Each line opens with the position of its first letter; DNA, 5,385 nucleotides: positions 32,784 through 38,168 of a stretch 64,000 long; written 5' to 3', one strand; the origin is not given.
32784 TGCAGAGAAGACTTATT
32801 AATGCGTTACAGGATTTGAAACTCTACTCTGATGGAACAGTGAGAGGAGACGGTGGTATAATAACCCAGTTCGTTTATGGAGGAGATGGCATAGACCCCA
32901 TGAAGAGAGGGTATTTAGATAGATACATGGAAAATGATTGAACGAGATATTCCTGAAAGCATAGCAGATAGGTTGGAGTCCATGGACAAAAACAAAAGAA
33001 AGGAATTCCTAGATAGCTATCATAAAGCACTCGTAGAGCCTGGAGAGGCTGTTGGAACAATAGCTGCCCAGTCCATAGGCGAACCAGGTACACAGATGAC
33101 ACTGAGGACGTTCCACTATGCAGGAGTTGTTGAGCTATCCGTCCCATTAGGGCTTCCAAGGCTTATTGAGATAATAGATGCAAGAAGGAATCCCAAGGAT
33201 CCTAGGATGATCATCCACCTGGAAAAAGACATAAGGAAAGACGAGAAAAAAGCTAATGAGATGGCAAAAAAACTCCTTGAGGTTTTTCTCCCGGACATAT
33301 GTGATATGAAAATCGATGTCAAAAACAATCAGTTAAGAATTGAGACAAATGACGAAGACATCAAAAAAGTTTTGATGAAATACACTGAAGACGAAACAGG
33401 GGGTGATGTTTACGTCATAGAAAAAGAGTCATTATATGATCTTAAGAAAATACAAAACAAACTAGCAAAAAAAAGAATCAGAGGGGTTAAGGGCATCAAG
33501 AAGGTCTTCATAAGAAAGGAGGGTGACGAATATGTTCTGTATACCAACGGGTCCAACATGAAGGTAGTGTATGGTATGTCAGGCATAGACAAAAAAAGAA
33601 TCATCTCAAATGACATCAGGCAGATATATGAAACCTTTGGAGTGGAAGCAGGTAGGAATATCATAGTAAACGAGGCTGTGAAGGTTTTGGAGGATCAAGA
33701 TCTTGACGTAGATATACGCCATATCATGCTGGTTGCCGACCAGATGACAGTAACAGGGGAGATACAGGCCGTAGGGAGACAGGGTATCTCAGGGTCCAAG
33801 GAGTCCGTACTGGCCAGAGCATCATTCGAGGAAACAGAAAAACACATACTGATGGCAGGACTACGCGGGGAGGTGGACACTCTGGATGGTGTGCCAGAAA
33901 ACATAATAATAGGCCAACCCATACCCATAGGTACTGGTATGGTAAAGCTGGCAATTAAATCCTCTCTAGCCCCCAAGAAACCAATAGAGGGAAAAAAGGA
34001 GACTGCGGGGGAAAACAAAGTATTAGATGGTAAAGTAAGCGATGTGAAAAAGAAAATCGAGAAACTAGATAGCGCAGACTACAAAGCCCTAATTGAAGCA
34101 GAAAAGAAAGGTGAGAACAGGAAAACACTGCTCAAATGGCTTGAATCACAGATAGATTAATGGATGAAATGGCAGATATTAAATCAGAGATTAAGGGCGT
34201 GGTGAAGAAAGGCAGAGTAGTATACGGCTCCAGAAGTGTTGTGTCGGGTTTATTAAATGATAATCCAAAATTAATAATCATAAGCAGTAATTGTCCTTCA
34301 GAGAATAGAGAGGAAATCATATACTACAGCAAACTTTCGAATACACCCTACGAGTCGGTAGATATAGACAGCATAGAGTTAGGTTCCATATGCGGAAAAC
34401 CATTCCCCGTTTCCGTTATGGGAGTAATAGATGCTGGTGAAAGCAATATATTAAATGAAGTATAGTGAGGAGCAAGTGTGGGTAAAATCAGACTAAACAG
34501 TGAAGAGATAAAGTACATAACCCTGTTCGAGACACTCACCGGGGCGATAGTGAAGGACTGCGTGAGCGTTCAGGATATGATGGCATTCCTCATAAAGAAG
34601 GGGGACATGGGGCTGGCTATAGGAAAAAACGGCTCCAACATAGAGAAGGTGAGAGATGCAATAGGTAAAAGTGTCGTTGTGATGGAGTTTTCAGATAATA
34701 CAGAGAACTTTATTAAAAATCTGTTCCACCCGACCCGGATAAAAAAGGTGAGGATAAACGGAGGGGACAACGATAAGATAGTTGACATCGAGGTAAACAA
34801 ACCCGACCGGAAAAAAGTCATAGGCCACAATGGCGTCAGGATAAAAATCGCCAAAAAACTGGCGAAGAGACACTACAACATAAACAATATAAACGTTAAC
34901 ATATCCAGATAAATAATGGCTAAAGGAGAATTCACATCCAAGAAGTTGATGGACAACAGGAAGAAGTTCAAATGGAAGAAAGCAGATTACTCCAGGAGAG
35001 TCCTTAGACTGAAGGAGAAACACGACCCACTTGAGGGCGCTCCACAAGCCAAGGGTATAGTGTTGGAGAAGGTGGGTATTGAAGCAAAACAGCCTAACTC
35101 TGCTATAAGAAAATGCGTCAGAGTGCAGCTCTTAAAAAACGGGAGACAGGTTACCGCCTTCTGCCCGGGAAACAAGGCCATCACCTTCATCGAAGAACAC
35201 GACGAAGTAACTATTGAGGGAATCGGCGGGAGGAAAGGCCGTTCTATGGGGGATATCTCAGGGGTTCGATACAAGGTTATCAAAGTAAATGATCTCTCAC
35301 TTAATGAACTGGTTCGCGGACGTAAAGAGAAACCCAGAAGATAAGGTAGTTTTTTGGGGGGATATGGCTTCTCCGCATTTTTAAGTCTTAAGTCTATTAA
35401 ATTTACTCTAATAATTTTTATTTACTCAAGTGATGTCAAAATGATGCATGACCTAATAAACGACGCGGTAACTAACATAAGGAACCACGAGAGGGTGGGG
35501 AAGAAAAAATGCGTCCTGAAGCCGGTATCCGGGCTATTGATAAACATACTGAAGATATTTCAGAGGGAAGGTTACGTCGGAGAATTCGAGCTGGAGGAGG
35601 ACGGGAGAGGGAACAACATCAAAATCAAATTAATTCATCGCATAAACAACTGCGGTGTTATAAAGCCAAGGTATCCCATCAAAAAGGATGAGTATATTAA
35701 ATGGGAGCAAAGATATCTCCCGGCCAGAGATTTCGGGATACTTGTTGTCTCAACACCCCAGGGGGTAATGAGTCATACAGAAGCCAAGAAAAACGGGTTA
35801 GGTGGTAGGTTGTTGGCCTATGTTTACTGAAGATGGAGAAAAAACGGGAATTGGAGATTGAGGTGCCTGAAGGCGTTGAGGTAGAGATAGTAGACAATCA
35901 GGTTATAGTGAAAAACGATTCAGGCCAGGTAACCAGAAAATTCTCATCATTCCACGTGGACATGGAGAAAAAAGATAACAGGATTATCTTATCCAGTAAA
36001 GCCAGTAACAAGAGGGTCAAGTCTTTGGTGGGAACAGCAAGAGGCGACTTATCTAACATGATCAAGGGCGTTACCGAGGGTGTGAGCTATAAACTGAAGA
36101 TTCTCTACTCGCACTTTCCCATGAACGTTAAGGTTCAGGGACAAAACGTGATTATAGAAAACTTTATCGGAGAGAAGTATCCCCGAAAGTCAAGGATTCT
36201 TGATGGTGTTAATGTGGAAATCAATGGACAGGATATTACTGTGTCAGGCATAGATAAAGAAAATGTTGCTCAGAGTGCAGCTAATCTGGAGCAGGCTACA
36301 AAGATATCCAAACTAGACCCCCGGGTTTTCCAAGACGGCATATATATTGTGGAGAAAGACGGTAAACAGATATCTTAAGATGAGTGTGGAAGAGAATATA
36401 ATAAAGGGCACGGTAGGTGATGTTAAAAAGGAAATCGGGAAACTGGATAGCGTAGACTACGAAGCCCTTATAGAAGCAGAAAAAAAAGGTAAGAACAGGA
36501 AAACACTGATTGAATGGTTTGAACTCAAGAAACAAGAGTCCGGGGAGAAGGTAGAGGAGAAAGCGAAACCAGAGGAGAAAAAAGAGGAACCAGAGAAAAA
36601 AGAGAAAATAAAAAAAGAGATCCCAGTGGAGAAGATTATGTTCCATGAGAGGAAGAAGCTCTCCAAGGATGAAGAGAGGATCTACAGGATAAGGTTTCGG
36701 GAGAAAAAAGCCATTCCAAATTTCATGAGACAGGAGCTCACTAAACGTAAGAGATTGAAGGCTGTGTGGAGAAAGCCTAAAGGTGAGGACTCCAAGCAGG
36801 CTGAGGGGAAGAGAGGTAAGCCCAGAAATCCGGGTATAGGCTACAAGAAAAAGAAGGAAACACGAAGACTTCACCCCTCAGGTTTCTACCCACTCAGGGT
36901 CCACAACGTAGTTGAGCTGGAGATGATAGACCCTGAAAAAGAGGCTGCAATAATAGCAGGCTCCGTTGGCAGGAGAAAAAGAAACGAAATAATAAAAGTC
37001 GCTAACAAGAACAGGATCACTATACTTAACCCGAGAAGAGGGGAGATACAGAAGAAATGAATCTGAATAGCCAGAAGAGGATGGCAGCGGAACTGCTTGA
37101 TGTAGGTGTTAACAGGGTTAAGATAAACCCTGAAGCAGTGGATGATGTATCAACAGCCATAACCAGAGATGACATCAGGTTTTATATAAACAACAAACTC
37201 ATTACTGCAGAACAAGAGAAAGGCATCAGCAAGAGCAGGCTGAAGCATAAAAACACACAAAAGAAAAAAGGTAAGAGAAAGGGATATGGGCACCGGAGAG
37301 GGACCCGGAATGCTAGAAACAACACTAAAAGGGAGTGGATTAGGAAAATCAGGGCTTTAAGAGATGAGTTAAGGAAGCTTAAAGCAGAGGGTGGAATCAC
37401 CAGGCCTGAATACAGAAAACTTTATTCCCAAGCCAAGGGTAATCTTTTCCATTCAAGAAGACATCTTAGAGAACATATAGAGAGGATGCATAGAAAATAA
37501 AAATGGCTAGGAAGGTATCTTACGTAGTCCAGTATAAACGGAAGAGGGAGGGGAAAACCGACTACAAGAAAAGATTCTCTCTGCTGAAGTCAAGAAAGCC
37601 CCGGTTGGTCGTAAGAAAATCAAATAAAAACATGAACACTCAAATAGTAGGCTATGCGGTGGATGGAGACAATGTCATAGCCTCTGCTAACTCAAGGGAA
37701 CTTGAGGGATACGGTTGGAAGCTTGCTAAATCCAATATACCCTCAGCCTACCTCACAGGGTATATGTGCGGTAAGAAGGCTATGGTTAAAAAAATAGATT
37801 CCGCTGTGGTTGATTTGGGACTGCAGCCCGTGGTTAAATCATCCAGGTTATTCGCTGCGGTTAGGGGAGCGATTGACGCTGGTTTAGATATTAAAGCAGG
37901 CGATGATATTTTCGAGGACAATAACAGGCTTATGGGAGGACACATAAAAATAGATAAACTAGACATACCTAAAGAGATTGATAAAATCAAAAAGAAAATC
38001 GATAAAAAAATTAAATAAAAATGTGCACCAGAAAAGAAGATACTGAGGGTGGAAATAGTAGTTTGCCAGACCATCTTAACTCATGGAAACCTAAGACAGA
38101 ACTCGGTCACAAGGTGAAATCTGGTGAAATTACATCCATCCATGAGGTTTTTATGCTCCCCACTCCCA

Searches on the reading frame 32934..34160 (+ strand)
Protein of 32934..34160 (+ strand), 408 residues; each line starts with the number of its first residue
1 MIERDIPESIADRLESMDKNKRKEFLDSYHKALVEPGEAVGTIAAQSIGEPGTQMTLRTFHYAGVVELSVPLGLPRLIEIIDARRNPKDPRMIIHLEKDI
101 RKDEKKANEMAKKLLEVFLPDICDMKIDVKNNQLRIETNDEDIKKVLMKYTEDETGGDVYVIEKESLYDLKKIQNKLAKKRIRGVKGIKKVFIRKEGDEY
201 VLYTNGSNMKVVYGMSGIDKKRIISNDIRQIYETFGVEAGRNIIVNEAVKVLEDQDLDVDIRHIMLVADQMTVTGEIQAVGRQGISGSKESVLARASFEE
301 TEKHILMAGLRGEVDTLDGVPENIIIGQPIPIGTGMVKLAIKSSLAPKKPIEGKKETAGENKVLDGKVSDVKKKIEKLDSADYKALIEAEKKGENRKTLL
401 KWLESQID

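Call 8: search_protein_families(library=pfam, proteins=[window:32934-34160:+], max_evalue=0.001)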
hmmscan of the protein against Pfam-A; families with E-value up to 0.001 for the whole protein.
window:32934-34160:+ (408 aa): 1 family
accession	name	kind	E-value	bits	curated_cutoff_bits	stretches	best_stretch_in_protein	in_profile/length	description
PF04998.22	RNA_pol_Rpb1_5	-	9.4e-52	176.5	28.5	1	32-291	66-265/267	RNA polymerase Rpb1, domain 5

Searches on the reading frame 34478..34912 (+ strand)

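Call 8: search_protein_families(library=pfam, proteins=[window:34478-34912:+], max_evalue=0.001)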
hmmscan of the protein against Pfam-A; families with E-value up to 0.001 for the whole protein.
window:34478-34912:+ (144 aa): 4 families
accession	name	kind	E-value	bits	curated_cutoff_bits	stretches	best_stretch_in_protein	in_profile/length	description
PF13184.12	KH_5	-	1.6e-12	47.8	27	1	33-93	3-69/69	NusA-like KH domain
PF07650.23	KH_2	-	2.4e-10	40.5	22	1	15-67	5-59/78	KH domain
PF13083.13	KH_KhpA-B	-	8e-06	26.1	32.1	0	76-124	5-53/73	KhpA/KhpB, KH domain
PF00013.35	KH_1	-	0.00056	20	21.5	0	37-76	4-45/66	KH domain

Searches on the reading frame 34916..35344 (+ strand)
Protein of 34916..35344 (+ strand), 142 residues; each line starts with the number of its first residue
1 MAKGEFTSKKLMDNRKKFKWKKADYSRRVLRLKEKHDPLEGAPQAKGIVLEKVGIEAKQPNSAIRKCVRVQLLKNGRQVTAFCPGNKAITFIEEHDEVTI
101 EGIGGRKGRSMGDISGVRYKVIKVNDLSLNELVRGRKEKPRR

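Call 8: search_protein_families(library=pfam, proteins=[window:34916-35344:+], max_evalue=0.001)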
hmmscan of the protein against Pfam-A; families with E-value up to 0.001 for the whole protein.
window:34916-35344:+ (142 aa): 1 family
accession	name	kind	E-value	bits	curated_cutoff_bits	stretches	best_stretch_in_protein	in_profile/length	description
PF00164.32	Ribosom_S12_S23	-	1.9e-48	163.2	22.3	1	33-142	2-110/110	Ribosomal protein S12/S23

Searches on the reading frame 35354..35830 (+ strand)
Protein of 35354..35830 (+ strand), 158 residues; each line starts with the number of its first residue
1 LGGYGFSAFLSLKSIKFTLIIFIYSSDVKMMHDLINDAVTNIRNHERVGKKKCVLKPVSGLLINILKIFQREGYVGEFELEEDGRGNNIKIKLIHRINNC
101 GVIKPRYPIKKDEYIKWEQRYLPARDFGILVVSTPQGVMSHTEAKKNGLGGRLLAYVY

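Call 8: search_protein_families(library=pfam, proteins=[window:35354-35830:+], max_evalue=0.001)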
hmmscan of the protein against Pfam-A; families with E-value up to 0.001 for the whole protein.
window:35354-35830:+ (158 aa): 1 family
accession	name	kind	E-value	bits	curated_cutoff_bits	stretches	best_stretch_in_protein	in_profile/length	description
PF00410.24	Ribosomal_S8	-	7.3e-26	91.1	24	1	33-158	1-126/126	Ribosomal protein S8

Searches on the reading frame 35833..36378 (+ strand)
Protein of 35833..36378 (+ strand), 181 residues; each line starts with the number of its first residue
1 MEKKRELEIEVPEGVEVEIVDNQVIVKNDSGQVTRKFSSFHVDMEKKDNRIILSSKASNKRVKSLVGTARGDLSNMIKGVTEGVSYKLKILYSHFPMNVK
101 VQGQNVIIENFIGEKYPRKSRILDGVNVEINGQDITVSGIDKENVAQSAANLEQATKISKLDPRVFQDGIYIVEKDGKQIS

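Call 8: search_protein_families(library=pfam, proteins=[window:35833-36378:+], max_evalue=0.001)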
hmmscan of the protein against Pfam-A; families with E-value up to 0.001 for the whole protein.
window:35833-36378:+ (181 aa): 1 family
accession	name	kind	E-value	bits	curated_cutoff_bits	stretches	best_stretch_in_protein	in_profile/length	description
PF00347.28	Ribosomal_L6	-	1.7e-29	102.8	27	2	95-169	1-80/80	Ribosomal protein L6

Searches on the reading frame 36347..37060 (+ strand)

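Call 8: search_protein_families(library=pfam, proteins=[window:36347-37060:+], max_evalue=0.001)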
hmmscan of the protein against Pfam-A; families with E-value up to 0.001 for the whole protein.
window:36347-37060:+ (237 aa): 1 family
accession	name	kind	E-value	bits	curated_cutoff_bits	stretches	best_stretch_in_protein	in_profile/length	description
PF01655.23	Ribosomal_L32e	-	2.3e-31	108.7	25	1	124-228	2-108/108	Ribosomal protein L32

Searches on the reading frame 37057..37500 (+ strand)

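Call 8: search_protein_families(library=pfam, proteins=[window:37057-37500:+], max_evalue=0.001)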
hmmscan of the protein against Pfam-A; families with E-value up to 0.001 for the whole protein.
window:37057-37500:+ (147 aa): 2 families
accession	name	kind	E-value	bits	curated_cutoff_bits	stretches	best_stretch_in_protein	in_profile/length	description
PF25476.1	Ribosomal_L19e_C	-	3.7e-29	101.2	25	1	55-144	1-90/91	Ribosomal protein L19e, C-terminal domain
PF01280.26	Ribosomal_L19e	-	4.4e-19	68.6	25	1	2-53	1-52/53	Ribosomal protein L19e, N-terminal domain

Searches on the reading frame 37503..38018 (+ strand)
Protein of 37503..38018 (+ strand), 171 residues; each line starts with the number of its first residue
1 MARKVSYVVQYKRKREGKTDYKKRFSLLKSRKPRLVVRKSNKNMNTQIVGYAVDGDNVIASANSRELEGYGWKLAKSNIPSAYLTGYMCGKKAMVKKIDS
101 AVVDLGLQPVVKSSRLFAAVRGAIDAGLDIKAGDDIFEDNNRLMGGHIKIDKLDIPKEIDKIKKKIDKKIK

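Call 8: search_protein_families(library=pfam, proteins=[window:37503-38018:+], max_evalue=0.001)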
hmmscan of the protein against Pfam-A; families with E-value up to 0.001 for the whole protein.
window:37503-38018:+ (171 aa): 2 families
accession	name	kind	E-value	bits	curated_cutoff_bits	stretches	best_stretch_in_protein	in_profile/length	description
PF17144.9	Ribosomal_L5e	-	3.3e-27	96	27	2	7-96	3-99/163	Ribosomal large subunit proteins 60S L5, and 50S L18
PF00861.27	Ribosomal_L18p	-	4.8e-06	27.4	27.8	1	22-106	15-94/116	Ribosomal L18 of archaea, bacteria, mitoch. and chloroplast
